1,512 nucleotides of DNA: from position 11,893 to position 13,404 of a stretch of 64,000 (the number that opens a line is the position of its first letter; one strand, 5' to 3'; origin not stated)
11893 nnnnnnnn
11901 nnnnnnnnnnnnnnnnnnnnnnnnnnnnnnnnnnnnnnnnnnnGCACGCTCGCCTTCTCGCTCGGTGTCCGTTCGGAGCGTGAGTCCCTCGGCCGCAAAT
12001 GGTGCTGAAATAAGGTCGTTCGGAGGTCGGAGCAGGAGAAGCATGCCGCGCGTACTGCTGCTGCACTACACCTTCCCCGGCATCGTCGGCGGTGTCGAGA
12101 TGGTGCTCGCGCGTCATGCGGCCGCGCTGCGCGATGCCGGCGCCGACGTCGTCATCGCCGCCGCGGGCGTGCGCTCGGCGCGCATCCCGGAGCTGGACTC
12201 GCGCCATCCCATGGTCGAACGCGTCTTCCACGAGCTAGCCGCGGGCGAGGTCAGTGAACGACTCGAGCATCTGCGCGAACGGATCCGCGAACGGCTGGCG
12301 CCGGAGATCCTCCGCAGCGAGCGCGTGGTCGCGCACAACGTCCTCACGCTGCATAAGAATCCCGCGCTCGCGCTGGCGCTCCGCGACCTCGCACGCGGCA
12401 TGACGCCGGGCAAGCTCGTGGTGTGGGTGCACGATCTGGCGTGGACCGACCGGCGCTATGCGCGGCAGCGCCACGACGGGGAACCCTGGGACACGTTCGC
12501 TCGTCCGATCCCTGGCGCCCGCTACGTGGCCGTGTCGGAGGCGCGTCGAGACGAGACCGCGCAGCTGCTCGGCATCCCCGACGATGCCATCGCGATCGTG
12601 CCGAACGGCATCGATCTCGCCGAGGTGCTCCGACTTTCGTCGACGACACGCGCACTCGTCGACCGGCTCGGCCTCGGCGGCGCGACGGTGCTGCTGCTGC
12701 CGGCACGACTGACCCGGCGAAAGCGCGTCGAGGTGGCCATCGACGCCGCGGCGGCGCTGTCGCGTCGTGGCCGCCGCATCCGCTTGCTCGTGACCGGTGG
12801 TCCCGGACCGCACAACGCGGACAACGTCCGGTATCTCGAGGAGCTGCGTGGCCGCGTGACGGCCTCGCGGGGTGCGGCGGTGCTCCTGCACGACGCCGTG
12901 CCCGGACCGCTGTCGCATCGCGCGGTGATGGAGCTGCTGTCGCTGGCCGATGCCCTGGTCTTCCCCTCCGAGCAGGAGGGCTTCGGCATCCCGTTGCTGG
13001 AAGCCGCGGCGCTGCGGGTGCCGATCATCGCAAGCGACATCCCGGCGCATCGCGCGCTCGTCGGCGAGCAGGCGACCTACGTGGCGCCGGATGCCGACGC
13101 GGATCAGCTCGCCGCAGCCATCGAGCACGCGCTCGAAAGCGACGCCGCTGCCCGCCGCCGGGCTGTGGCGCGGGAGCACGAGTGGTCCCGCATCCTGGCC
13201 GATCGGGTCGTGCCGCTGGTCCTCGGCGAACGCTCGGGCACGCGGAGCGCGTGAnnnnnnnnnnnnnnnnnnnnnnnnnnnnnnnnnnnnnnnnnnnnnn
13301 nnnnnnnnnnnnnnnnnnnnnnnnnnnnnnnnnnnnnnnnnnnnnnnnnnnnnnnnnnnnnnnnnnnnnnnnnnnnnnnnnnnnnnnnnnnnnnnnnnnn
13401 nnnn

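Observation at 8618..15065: Glycosyl-glycerate-type compatible-solute locus combining one-step and two-step synthases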

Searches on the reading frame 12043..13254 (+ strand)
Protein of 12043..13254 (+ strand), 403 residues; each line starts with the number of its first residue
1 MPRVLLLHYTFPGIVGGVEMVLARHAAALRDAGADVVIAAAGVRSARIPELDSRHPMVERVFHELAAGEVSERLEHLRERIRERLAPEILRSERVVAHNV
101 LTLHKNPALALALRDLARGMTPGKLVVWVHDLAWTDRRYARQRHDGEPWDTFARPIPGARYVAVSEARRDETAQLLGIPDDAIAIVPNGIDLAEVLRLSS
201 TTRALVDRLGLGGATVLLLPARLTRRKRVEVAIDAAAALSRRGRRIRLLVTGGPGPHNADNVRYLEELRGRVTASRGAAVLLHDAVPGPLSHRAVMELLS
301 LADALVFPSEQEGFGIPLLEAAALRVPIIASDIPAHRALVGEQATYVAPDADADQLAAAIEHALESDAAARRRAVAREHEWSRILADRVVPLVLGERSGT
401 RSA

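Call 8: search_protein_families(library=pfam, proteins=[window:12043-13254:+], max_evalue=0.01)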
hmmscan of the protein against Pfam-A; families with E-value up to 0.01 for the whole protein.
window:12043-13254:+ (403 aa): 4 families
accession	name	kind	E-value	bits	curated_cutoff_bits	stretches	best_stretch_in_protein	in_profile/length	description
PF00534.26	Glycos_transf_1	-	1.4e-23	83.8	26.4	1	215-372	16-163/172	Glycosyl transferases group 1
PF13692.12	Glyco_trans_1_4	-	3.7e-21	76.3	27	1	216-365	3-141/142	Glycosyl transferases group 1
PF13439.12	Glyco_transf_4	-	1.6e-13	51.5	28.5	1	15-193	1-169/170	Glycosyltransferase Family 4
PF20706.3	GT4-conflict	-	4.6e-09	36.2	26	1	215-379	198-370/385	Family 4 Glycosyltransferase in conflict systems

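Call 9: search_protein_families(library=ncbifam, proteins=[window:12043-13254:+], max_evalue=0.01)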
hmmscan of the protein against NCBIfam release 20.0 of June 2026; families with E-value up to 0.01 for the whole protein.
window:12043-13254:+ (403 aa): 25 families
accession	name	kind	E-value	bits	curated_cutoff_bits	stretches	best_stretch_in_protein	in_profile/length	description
TIGR04047.1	MSMEG_0565_glyc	hypoth_equivalog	4.3e-24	85.3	259.85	1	16-383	13-362/373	MSMEG_0565 family glycosyltransferase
NF041876.1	EPS_EpsE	equivalog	7.1e-16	58.4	400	1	171-374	175-369/389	exopolysaccharide biosynthesis GT4 family glycosyltransferase EpsE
TIGR02149.1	glgA_Coryne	subfamily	7.7e-16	58.2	302.4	1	160-375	147-364/391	glycogen synthase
NF041101.1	manno_glu_gly_synth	equivalog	1.7e-15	56.7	640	1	3-329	2-347/431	mannosylglucosylglycerate synthase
TIGR04063.1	stp3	hypoth_equivalog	5.6e-15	55.1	442.05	1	177-382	176-382/397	TIGR04063 family PEP-CTERM/XrtA system glycosyltransferase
NF053787.1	GlcN_PG_synth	equivalog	9.7e-15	54.3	480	1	181-387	164-351/361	N-acetylglucosaminyl phosphatidylglycerol synthase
NF038229.1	Glyco4_Geo_Pelo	equivalog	1.1e-13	50.9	400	1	173-373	125-307/338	GPMC system family 4 glycosyltransferase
TIGR03088.1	stp2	hypoth_equivalog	2.8e-13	49.7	409.05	1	159-373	138-345/374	TIGR03088 family PEP-CTERM/XrtA system glycosyltransferase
TIGR03999.1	thiol_BshA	equivalog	5.4e-13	48.6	273.7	1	162-371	149-343/375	N-acetyl-alpha-D-glucosaminyl L-malate synthase BshA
NF038295.1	EPS_HpsP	equivalog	5.8e-13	48.6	550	1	185-375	180-361/388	hormogonium polysaccharide biosynthesis glycosyltransferase HpsP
TIGR03449.1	mycothiol_MshA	equivalog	1e-12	47.7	462.5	1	170-377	177-379/406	D-inositol-3-phosphate glycosyltransferase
NF047684.1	TeichurnBiosyTuaC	equivalog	3.7e-11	42.6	550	1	160-370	167-358/391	teichuronic acid biosynthesis protein TuaC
NF038255.1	exopoly_VpsD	equivalog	1.7e-09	37.1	300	1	221-334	210-315/381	VpsD family glycosyltransferase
TIGR04348.1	TIGR04348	equivalog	4.6e-07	29.2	300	1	287-366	198-277/310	selenoneine biosynthesis selenosugar synthase SenB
NF053513.1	Gtran_IagA_BgsA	equivalog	4.9e-07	29.1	460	1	286-371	220-307/333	LTA glycolipid anchor biosynthesis glycosyltransferase, IagA/BgsA family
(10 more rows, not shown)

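Call 12: search_solved_structures(query=window:12043-13254:+, max_evalue=0.001)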
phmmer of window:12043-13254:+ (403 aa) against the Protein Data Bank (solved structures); distinct sequences matched with E-value up to 0.001: 38.
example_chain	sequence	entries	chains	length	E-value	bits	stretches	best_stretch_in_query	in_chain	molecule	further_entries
6kih_A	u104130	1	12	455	4.6e-09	39.3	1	215-372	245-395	Tll1590 protein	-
4n9w_A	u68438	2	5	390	1.2e-06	31.4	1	162-384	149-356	GDP-mannose-dependent alpha-(1-2)-phosphatidylinositol mannosyltransferase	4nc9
2gej_A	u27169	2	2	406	1.3e-06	31.3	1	162-384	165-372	PHOSPHATIDYLINOSITOL MANNOSYLTRANSFERASE (PimA)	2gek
6tvp_A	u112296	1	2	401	4.2e-06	29.5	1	161-358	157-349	Alpha-maltose-1-phosphate synthase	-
7qsg_A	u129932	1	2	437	5.6e-06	29.1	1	274-373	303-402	D-inositol 3-phosphate glycosyltransferase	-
3c48_A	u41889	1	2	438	6.8e-06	28.8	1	180-368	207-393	Predicted glycosyltransferases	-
3c4q_A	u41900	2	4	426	7e-06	28.8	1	180-368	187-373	Predicted glycosyltransferases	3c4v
9m88_C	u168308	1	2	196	1.2e-05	28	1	203-367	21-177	Glycogen synthase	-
2bfw_A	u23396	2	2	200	1.3e-05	28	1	202-367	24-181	GLGA GLYCOGEN SYNTHASE | PGS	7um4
3fro_A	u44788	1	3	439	2.6e-05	26.9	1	202-367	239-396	GlgA glycogen synthase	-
2bis_A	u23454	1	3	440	2.7e-05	26.9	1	202-367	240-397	GLGA GLYCOGEN SYNTHASE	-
3l01_A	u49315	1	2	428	2.8e-05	26.8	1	202-367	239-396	GlgA glycogen synthase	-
8kig_R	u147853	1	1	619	0.0001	25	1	203-367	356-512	Soluble cytochrome b562,Melanocortin receptor 3,GlgA glycogen synthase,Fusion protein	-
9m88_A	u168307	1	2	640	0.0001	25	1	203-367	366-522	GPR3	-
6kp6_A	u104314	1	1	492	0.0001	25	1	203-368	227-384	Muscarinic acetylcholine receptor M4,GlgA glycogen synthase,Muscarinic acetylcholine recep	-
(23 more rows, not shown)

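Call 60: find_homologous_proteins(query=window:12043-13254:+, max_evalue=1e-10)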
Query window:12043-13254:+ (403 aa): 1067 proteins with E <= 1e-10 among 8000 candidates; the best 120 are listed.
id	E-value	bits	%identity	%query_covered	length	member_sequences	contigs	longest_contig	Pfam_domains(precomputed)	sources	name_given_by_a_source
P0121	1.2e-241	820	97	100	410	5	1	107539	PF00534.27,PF13439.13,PF20706.4,PF13692.13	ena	-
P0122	5.7e-209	712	84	100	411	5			PF00534.27,PF13439.13,PF20706.4,PF13692.13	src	-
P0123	2.6e-187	641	76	100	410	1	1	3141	PF00534.27,PF13439.13,PF20706.4,PF13692.13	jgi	jgi:glycosyltransferase involved in cell wall biosynthesis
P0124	1.2e-182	626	76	98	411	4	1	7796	PF00534.27,PF13579.13,PF13439.13,PF20706.4,PF13692.13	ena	-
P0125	5.5e-180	617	74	100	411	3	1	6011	PF00534.27,PF13439.13,PF20706.4,PF13692.13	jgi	jgi:glycosyltransferase involved in cell wall biosynthesis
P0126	6.6e-179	613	75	100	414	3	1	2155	PF00534.27,PF13439.13,PF20706.4,PF13692.13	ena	-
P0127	2.0e-171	589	73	100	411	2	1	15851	PF00534.27,PF13439.13,PF20706.4,PF13692.13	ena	-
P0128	1.3e-153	530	66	100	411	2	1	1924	PF00534.27,PF13439.13,PF20706.4,PF13692.13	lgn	-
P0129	1.3e-148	513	64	100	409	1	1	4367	PF00534.27,PF13439.13,PF20706.4,PF13692.13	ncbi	-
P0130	6.9e-145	501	65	100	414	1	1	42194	PF00534.27,PF13439.13,PF13692.13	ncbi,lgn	-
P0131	3.3e-142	492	62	100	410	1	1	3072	PF00534.27,PF13439.13,PF20706.4,PF13692.13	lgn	-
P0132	4.8e-141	489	62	98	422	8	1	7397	PF00534.27,PF13439.13,PF13692.13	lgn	-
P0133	4.1e-138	479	62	98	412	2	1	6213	PF00534.27,PF13439.13,PF20706.4,PF13692.13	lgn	-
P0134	1.5e-135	470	61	98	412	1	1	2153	PF00534.27,PF13439.13,PF20706.4,PF13692.13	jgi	jgi:glycosyltransferase involved in cell wall biosynthesis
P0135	1.3e-133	464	61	99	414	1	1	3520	PF00534.27,PF13439.13,PF20706.4,PF13692.13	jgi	jgi:glycosyltransferase involved in cell wall biosynthesis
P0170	1.0e-105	372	51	98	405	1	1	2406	PF00534.27,PF13439.13,PF20706.4,PF13692.13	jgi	jgi:mannosylglucosylglycerate synthase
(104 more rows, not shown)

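Call 70: find_encoding_contigs(protein=P0121, flank=10000, max_places=2)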
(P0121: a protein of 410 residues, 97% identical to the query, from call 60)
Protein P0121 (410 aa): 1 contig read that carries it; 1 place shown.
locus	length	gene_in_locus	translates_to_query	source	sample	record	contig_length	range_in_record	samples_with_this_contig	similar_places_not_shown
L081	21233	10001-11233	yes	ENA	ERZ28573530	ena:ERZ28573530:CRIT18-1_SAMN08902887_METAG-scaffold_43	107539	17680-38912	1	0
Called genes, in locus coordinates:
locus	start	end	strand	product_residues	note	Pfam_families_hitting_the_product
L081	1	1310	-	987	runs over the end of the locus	PF01569:PAP2, PF01074:Glyco_hydro_38N, PF09261:Alpha-mann_mid, PF07748:Glyco_hydro_38C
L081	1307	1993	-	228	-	PF09335:VTT_dom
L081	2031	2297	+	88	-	PF04226:Transgly_assoc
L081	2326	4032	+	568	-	PF00350:Dynamin_N (faint), PF01926:MMR_HSR1 (weak)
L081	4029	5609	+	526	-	PF03193:RsgA_GTPase (faint), PF00350:Dynamin_N (faint), PF01926:MMR_HSR1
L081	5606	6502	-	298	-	PF00135:COesterase (faint), PF20434:BD-FAE, PF07859:Abhydrolase_3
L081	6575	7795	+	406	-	PF00535:Glycos_transf_2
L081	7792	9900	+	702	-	PF14742:GDE_N_bis, PF22422:MGH1-like_GH, PF06202:GDE_C, PF01204:Trehalase (weak)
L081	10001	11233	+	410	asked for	PF13439:Glyco_transf_4, PF20706:GT4-conflict, PF00534:Glycos_transf_1, PF13692:Glyco_trans_1_4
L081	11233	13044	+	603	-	PF00582:Usp (weak), PF00535:Glycos_transf_2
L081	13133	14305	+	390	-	PF00072:Response_reg, PF13614:AAA_31 (faint)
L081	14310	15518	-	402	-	PF05977:MFS_3, PF07690:MFS_1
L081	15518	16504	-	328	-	PF00702:Hydrolase, PF13419:HAD_2 (weak)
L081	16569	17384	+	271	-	PF14016:DUF4232 (weak)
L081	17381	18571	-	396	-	PF02441:Flavoprotein, PF04127:DFP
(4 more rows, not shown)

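Call 79: search_protein_families(library=ncbifam, proteins=[P0170], max_evalue=1e-12)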
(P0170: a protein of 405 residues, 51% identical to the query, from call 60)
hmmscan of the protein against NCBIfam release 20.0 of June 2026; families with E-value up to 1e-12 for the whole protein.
P0170 (405 aa): 2 families
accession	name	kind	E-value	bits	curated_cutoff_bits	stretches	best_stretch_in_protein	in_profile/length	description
TIGR04047.1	MSMEG_0565_glyc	hypoth_equivalog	1.1e-16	60.9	259.85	1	170-387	142-355/373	MSMEG_0565 family glycosyltransferase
NF041101.1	manno_glu_gly_synth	equivalog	2.2e-16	59.6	640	1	7-338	2-348/431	mannosylglucosylglycerate synthase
